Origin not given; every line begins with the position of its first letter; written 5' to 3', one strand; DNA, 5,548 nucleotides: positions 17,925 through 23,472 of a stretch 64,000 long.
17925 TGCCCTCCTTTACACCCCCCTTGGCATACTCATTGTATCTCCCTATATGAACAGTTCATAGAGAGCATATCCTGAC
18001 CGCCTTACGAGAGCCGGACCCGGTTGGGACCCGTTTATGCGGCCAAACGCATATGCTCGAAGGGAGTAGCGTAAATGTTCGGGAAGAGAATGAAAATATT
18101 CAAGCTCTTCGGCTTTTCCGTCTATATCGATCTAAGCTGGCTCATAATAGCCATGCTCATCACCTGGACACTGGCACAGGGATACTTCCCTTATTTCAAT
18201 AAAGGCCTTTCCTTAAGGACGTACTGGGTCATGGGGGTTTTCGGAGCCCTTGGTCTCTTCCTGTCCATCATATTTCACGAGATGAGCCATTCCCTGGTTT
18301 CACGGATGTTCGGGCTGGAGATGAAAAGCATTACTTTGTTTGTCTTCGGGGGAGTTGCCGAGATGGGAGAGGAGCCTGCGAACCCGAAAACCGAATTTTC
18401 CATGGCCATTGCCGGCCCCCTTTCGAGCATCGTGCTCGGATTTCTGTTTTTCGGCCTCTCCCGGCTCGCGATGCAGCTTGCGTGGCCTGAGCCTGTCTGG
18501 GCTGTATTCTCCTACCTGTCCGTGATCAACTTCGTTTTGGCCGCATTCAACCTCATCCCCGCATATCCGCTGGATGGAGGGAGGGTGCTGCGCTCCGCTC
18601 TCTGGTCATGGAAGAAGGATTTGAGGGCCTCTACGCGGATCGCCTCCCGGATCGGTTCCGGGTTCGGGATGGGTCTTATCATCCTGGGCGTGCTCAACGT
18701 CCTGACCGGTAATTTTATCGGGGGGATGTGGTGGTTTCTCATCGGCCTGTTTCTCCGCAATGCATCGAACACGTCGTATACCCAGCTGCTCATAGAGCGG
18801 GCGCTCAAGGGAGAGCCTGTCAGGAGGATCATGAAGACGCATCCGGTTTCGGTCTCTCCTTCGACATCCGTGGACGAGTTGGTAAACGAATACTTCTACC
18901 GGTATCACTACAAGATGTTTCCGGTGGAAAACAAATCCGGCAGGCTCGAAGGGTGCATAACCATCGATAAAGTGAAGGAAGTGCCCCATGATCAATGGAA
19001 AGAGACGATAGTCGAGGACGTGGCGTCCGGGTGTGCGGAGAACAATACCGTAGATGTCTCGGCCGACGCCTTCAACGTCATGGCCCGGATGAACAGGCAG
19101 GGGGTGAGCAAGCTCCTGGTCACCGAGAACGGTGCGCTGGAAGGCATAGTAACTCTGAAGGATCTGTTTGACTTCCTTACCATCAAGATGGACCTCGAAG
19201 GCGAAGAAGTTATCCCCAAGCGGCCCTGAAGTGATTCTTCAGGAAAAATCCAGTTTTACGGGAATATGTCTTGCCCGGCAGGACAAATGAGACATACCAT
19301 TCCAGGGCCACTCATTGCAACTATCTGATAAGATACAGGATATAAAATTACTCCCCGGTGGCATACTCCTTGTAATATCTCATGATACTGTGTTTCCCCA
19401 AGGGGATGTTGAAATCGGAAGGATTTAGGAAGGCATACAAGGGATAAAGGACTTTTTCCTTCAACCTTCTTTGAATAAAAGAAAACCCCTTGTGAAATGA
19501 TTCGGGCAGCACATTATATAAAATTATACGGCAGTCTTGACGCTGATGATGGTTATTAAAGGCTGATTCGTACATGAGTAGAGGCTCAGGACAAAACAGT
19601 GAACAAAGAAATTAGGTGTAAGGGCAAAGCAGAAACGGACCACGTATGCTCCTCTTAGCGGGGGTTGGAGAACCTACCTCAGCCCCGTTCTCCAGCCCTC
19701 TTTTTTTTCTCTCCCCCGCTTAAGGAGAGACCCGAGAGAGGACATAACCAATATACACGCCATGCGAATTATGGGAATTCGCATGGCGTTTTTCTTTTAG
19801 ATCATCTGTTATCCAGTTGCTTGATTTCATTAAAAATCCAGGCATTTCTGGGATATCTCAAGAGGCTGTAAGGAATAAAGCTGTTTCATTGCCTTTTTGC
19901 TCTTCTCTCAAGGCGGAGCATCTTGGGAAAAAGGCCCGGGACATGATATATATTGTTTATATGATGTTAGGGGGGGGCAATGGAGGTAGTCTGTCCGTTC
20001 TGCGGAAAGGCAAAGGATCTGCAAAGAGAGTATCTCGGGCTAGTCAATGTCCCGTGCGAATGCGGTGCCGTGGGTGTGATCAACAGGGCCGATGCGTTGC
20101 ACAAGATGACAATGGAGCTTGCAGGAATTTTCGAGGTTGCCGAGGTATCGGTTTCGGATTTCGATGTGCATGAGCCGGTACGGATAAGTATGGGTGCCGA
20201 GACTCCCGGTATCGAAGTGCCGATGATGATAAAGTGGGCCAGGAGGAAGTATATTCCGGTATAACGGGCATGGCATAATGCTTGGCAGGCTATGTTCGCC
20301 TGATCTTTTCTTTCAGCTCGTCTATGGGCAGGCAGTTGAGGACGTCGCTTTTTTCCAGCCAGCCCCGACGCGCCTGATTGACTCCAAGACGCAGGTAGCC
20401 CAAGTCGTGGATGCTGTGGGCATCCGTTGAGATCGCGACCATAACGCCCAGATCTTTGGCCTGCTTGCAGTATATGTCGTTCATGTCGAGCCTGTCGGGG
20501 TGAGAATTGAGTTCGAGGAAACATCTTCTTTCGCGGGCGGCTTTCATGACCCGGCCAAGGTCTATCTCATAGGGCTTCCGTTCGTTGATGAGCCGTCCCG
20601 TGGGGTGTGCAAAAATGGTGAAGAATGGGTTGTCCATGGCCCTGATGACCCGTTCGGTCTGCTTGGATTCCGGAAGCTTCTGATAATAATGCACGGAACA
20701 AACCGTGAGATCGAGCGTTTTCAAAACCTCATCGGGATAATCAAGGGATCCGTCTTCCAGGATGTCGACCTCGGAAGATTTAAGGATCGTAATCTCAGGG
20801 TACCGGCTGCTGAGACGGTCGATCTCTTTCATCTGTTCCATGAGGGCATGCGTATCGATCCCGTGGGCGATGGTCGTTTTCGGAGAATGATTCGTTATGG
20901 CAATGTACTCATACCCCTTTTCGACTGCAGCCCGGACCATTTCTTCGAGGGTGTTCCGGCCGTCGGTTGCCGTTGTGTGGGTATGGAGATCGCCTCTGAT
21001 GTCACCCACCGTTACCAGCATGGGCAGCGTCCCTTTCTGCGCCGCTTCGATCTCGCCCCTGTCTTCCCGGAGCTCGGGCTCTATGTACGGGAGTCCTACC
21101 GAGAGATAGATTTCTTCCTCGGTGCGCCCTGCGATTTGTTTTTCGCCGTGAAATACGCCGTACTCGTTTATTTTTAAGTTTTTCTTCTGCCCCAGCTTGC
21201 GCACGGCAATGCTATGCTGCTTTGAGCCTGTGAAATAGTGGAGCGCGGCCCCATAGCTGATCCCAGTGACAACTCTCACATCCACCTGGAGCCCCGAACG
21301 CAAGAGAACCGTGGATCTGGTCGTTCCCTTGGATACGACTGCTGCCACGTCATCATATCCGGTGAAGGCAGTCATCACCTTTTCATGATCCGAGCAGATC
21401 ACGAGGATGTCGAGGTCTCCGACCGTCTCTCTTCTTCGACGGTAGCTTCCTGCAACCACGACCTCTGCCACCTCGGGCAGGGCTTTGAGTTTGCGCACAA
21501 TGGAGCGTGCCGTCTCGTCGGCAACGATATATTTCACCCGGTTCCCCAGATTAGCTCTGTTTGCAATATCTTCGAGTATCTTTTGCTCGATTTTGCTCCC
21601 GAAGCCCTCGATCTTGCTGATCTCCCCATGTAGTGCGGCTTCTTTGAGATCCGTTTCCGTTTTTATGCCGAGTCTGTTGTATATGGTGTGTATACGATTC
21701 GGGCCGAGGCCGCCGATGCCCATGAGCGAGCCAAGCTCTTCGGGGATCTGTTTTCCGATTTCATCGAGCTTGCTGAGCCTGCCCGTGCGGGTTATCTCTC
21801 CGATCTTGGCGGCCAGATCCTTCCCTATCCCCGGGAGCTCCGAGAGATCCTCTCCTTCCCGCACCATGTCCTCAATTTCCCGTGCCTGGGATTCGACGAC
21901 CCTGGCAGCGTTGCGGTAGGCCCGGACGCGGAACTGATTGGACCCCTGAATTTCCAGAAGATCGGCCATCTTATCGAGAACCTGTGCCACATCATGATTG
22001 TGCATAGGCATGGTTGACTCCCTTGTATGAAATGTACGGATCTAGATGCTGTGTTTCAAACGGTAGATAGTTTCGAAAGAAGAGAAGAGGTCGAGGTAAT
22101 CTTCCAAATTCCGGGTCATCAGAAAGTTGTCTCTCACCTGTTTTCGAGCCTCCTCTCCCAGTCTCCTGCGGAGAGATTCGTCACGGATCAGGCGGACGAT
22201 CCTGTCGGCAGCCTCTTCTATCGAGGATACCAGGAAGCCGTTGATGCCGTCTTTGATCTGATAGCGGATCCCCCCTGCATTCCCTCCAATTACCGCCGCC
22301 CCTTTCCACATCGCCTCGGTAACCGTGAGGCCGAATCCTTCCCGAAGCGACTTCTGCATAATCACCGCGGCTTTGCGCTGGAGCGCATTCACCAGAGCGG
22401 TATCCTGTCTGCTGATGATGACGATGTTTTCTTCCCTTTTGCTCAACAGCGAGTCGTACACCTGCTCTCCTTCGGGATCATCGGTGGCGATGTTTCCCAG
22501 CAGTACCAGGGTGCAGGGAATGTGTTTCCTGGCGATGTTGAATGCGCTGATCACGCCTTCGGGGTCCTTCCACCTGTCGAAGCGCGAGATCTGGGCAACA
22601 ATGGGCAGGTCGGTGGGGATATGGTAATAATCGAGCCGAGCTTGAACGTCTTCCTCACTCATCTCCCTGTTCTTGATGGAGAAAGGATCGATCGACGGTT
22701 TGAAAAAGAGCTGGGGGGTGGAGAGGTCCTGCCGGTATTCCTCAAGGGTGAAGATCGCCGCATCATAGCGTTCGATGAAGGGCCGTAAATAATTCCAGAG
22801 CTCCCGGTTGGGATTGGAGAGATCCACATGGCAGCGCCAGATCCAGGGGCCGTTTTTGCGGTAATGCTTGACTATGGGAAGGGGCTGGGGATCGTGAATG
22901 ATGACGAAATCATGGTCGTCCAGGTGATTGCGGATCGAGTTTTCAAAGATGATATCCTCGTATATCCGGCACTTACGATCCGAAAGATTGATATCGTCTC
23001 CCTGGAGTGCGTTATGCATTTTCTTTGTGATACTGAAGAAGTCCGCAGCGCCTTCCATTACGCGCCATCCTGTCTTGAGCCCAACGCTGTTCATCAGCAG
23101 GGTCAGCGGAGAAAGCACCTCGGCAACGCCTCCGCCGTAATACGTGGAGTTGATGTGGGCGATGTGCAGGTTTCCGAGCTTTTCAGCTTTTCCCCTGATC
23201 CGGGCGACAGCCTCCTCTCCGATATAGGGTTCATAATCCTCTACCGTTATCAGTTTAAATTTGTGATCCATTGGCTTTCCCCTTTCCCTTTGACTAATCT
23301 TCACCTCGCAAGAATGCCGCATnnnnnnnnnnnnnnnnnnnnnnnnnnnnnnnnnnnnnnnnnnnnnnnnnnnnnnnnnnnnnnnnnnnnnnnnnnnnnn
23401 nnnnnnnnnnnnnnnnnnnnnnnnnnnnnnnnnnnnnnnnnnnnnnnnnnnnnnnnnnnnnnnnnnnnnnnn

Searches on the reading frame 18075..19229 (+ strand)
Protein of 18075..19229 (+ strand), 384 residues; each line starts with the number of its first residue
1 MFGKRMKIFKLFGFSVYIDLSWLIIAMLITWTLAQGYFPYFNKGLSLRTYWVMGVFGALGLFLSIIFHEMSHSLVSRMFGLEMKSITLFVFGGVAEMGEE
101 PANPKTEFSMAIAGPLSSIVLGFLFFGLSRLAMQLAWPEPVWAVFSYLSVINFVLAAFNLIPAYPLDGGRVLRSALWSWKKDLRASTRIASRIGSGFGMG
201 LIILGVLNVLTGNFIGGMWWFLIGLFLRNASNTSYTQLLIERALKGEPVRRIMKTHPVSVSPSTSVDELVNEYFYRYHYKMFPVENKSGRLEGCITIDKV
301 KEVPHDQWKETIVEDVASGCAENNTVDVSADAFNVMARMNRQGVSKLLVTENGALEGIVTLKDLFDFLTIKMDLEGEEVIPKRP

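Call 32: search_protein_families(library=pfam, proteins=[window:18075-19229:+], max_evalue=0.00001)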
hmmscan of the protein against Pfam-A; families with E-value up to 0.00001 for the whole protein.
window:18075-19229:+ (384 aa): 3 families
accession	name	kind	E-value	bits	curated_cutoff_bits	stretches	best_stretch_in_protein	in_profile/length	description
PF02163.28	Peptidase_M50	-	1.8e-23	83.5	27.2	2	57-129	2-100/221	Peptidase family M50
PF00571.33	CBS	-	4.6e-17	62.5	24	2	249-301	1-52/57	CBS domain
PF13398.12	Peptidase_M50B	-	6.5e-07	29.7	26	1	62-133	22-93/201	Peptidase M50B-like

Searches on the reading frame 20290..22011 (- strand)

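Call 32: search_protein_families(library=pfam, proteins=[window:20290-22011:-], max_evalue=0.00001)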
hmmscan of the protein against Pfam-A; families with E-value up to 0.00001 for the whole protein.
window:20290-22011:- (573 aa): 5 families
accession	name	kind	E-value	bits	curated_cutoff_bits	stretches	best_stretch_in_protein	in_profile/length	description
PF14716.13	HHH_8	-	3.7e-25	88.5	30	1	3-79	1-73/73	Helix-hairpin-helix domain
PF14791.11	DNA_pol_B_thumb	-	6.6e-21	74.4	25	1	256-316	1-63/63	DNA polymerase beta thumb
PF14520.12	HHH_5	-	2.8e-10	41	27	1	96-149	4-55/57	Helix-hairpin-helix domain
PF02811.25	PHP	-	5.1e-09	37.1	26.4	1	341-504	1-164/164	PHP domain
PF14792.12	DNA_pol_B_palm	-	7.3e-08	33.1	25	1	167-212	10-55/113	DNA polymerase beta palm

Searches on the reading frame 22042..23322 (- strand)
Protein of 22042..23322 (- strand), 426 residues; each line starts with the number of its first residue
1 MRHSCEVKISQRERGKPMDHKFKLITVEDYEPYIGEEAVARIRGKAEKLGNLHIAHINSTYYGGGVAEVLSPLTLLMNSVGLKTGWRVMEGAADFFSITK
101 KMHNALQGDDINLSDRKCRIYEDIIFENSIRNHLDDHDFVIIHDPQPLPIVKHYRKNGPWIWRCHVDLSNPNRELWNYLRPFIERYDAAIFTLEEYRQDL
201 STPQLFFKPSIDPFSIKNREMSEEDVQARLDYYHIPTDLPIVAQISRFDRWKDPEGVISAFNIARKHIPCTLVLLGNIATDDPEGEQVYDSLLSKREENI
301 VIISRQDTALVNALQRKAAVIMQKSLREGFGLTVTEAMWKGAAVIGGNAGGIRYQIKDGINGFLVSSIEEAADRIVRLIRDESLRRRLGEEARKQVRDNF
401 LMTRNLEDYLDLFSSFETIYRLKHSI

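Call 32: search_protein_families(library=pfam, proteins=[window:22042-23322:-], max_evalue=0.00001)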
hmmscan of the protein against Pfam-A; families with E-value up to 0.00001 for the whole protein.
window:22042-23322:- (426 aa): 3 families
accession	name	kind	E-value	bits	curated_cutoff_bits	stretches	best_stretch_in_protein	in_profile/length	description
PF21269.3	TreT_GT1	-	2.2e-60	203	27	1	56-197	1-143/144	Trehalose synthase, N-terminal domain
PF00534.26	Glycos_transf_1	-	5.4e-26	91.6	26.4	1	235-395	11-172/172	Glycosyl transferases group 1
PF13692.12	Glyco_trans_1_4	-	3.7e-15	56.8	27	1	241-381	3-142/142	Glycosyl transferases group 1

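Call 41: search_protein_families(library=ncbifam, proteins=[window:22042-23322:-], max_evalue=0.00001)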
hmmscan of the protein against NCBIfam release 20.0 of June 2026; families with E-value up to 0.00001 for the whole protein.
window:22042-23322:- (426 aa): 14 families
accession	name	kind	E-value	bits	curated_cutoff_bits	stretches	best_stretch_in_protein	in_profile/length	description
NF041139.1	TreT_Thcocales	equivalog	1.3e-118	396.4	775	1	26-416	13-412/412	trehalose synthase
TIGR03999.1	thiol_BshA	equivalog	3.6e-23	82.1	273.7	1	219-415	179-372/375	N-acetyl-alpha-D-glucosaminyl L-malate synthase BshA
NF038229.1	Glyco4_Geo_Pelo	equivalog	2e-15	56.6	400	1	309-414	229-334/338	GPMC system family 4 glycosyltransferase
TIGR03088.1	stp2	hypoth_equivalog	4.2e-14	52.4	409.05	1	240-414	195-371/374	TIGR03088 family PEP-CTERM/XrtA system glycosyltransferase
NF041876.1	EPS_EpsE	equivalog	5.3e-14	52.3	400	1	297-404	275-384/389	exopolysaccharide biosynthesis GT4 family glycosyltransferase EpsE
TIGR02149.1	glgA_Coryne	subfamily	8.6e-13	48.2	302.4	1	222-401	187-375/391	glycogen synthase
NF038295.1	EPS_HpsP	equivalog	3e-11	43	550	1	213-401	182-372/388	hormogonium polysaccharide biosynthesis glycosyltransferase HpsP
TIGR03449.1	mycothiol_MshA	equivalog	9.1e-11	41.3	462.5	1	235-396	216-384/406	D-inositol-3-phosphate glycosyltransferase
NF041010.1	glycosy_Agl16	equivalog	5e-09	35.5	575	1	266-397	202-333/352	glycosylation protein Agl16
NF047880.1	glyco_SdgA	exception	7.2e-08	31.4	800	1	182-396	265-471/488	serine-aspartate repeat adhesin O-glycosyltransferase SdgA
TIGR02095.1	glgA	subfamily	1.1e-07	30.9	328.45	1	236-413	291-474/477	glycogen/starch synthase, ADP-glucose type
TIGR02472.1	sucr_P_syn_N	equivalog_domain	5.1e-07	28.9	576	1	214-411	223-436/439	sucrose-phosphate synthase, putative, glycosyltransferase domain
TIGR04047.1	MSMEG_0565_glyc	hypoth_equivalog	6.2e-07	28.8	259.85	1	256-349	210-308/373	MSMEG_0565 family glycosyltransferase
NF053787.1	GlcN_PG_synth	equivalog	1.6e-06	27.2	480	1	295-411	238-354/361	N-acetylglucosaminyl phosphatidylglycerol synthase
